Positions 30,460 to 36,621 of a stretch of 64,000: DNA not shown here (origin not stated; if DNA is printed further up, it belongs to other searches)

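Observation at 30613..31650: The terminal PKS module ends in a BtrH-like Cys/His domain instead of a thioesterase or reductase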

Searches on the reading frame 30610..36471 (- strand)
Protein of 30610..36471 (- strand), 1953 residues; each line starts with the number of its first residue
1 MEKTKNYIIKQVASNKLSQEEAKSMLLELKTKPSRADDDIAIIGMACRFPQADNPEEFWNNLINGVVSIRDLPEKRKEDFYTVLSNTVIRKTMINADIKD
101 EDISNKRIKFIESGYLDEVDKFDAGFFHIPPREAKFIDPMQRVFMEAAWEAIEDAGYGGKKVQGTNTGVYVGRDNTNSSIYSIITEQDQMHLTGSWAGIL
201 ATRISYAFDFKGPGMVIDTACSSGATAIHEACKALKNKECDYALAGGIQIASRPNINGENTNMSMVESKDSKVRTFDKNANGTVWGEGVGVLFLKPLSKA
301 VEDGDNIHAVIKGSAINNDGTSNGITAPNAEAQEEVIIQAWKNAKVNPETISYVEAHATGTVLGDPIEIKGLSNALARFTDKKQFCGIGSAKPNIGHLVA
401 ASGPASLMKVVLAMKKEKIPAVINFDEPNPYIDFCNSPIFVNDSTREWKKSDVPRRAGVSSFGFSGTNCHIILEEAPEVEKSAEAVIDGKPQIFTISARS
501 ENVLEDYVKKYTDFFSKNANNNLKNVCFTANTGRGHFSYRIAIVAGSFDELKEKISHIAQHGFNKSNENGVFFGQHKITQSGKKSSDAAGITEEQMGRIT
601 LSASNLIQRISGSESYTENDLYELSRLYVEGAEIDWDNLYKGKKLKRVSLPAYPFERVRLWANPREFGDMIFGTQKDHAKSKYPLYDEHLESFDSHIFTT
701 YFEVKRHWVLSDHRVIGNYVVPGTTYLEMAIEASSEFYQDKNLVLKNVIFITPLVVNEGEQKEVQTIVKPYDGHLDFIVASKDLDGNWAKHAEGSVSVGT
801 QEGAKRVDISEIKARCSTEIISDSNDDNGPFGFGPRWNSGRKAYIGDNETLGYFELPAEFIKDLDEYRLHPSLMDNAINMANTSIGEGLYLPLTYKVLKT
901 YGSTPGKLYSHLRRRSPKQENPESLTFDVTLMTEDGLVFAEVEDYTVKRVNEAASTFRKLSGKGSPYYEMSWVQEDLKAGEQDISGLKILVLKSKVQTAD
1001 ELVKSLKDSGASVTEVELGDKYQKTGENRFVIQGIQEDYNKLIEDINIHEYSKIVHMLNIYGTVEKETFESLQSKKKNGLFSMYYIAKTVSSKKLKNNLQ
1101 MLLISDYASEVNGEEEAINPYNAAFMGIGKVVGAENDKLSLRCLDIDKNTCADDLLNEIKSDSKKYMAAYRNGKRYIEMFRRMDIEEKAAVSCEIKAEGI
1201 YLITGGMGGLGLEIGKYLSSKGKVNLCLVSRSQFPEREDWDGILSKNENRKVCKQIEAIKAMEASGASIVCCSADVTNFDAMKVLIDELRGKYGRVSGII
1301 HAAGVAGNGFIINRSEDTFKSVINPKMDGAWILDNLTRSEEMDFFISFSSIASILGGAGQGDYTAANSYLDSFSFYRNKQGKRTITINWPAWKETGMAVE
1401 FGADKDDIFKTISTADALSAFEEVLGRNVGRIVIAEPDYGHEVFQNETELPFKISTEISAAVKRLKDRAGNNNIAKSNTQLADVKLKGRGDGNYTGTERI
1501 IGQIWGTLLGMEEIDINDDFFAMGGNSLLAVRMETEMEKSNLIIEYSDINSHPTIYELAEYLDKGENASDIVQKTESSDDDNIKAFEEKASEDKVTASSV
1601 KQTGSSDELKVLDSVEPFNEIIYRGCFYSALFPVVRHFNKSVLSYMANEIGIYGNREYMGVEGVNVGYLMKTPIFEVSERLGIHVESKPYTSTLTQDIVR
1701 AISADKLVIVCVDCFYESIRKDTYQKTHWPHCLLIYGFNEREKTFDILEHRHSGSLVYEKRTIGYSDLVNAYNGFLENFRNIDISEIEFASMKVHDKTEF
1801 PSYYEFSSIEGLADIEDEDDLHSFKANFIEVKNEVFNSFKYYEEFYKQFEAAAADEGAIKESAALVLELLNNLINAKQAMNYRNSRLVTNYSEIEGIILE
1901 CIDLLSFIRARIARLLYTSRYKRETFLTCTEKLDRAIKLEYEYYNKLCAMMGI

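Call 6: search_protein_families(library=pfam, proteins=[window:30613-36471:-], max_evalue=1)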
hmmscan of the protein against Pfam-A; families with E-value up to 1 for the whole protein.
window:30613-36471:- (1953 aa): 16 families
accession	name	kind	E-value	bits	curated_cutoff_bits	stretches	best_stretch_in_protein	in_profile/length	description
PF00109.32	ketoacyl-synt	-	3.7e-71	240.1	20.8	1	38-300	2-252/252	Beta-ketoacyl synthase, N-terminal domain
PF08659.16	KR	-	5.8e-54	183.2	22.6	1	1199-1394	1-180/180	KR domain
PF02801.28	Ketoacyl-synt_C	-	1.9e-40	138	20.8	1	308-425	1-118/119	Beta-ketoacyl synthase, C-terminal domain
PF21089.3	PKS_DH_N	-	1.2e-21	77.1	27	1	684-781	2-102/103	Polyketide synthase dehydratase domain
PF22621.2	CurL-like_PKS_C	-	8e-21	74.2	27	1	492-554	1-63/64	CurL-like, PKS C-terminal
PF14765.12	PS-DH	-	9e-20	71.3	23.7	1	808-955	5-164/166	Polyketide synthase dehydratase N-terminal domain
PF16197.11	KAsynt_C_assoc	-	2.3e-18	67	33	1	428-540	1-107/111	Ketoacyl-synthetase C-terminal extension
PF21394.3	Beta-ketacyl_N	-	2.9e-17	63.2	26.9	1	989-1159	3-167/170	Beta-ketoacyl synthase-like, N-terminal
PF22336.2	RhiE-like_linker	-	2.1e-12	47.3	27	1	496-560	2-65/67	RhiE-like, KS-MAT linker domain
PF00106.31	adh_short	-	6.8e-10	39.2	26.6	1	1202-1387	4-174/195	short chain dehydrogenase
PF00550.31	PP-binding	-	3.6e-09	37.2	20.8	1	1501-1562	3-67/67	Phosphopantetheine attachment site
PF13561.12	adh_short_C2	-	1.5e-07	31.7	27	1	1259-1388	36-169/236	Enoyl-(Acyl carrier protein) reductase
PF14399.12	BtrH_N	-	4.6e-05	24.1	29.7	1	1671-1745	51-129/134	Butirosin biosynthesis protein H, N-terminal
PF00108.29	Thiolase_N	-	5e-05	23.2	26.4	1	213-272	77-136/260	Thiolase, N-terminal domain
PF13529.12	Peptidase_C39_2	-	0.00069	20.6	24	1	1625-1745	15-137/143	Peptidase_C39 like family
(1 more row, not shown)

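Call 67: list_cluster_members(proteins=[window:30613-36471:-, P0152, window:42582-46562:-])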
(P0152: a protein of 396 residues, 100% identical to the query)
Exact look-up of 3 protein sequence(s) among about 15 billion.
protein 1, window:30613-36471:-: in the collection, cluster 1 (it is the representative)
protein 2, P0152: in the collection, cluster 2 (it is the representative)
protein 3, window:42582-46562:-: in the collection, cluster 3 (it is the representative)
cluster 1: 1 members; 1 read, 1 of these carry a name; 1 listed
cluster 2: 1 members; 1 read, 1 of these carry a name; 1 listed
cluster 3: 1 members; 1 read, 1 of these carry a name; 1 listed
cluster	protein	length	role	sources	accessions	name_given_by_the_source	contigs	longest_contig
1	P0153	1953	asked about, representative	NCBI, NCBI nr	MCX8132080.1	MAG: SDR family NAD(P)-dependent oxidoreductase [Clostridia bacterium] | SDR family NAD(P)-dependent oxidoreductase [Clostridia bacterium]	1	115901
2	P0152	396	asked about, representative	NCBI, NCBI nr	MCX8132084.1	MAG: C39 family peptidase [Clostridia bacterium] | C39 family peptidase [Clostridia bacterium]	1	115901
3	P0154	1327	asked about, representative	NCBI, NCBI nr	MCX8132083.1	MAG: amino acid adenylation domain-containing protein [Clostridia bacterium] | amino acid adenylation domain-containing protein [Clostridia bacterium]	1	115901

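Call 68: find_encoding_contigs(protein=window:30610-36471:-, flank=10000, max_places=2)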
Protein window:30610-36471:- (1953 aa): no gene with exactly this product is on record in the collection.
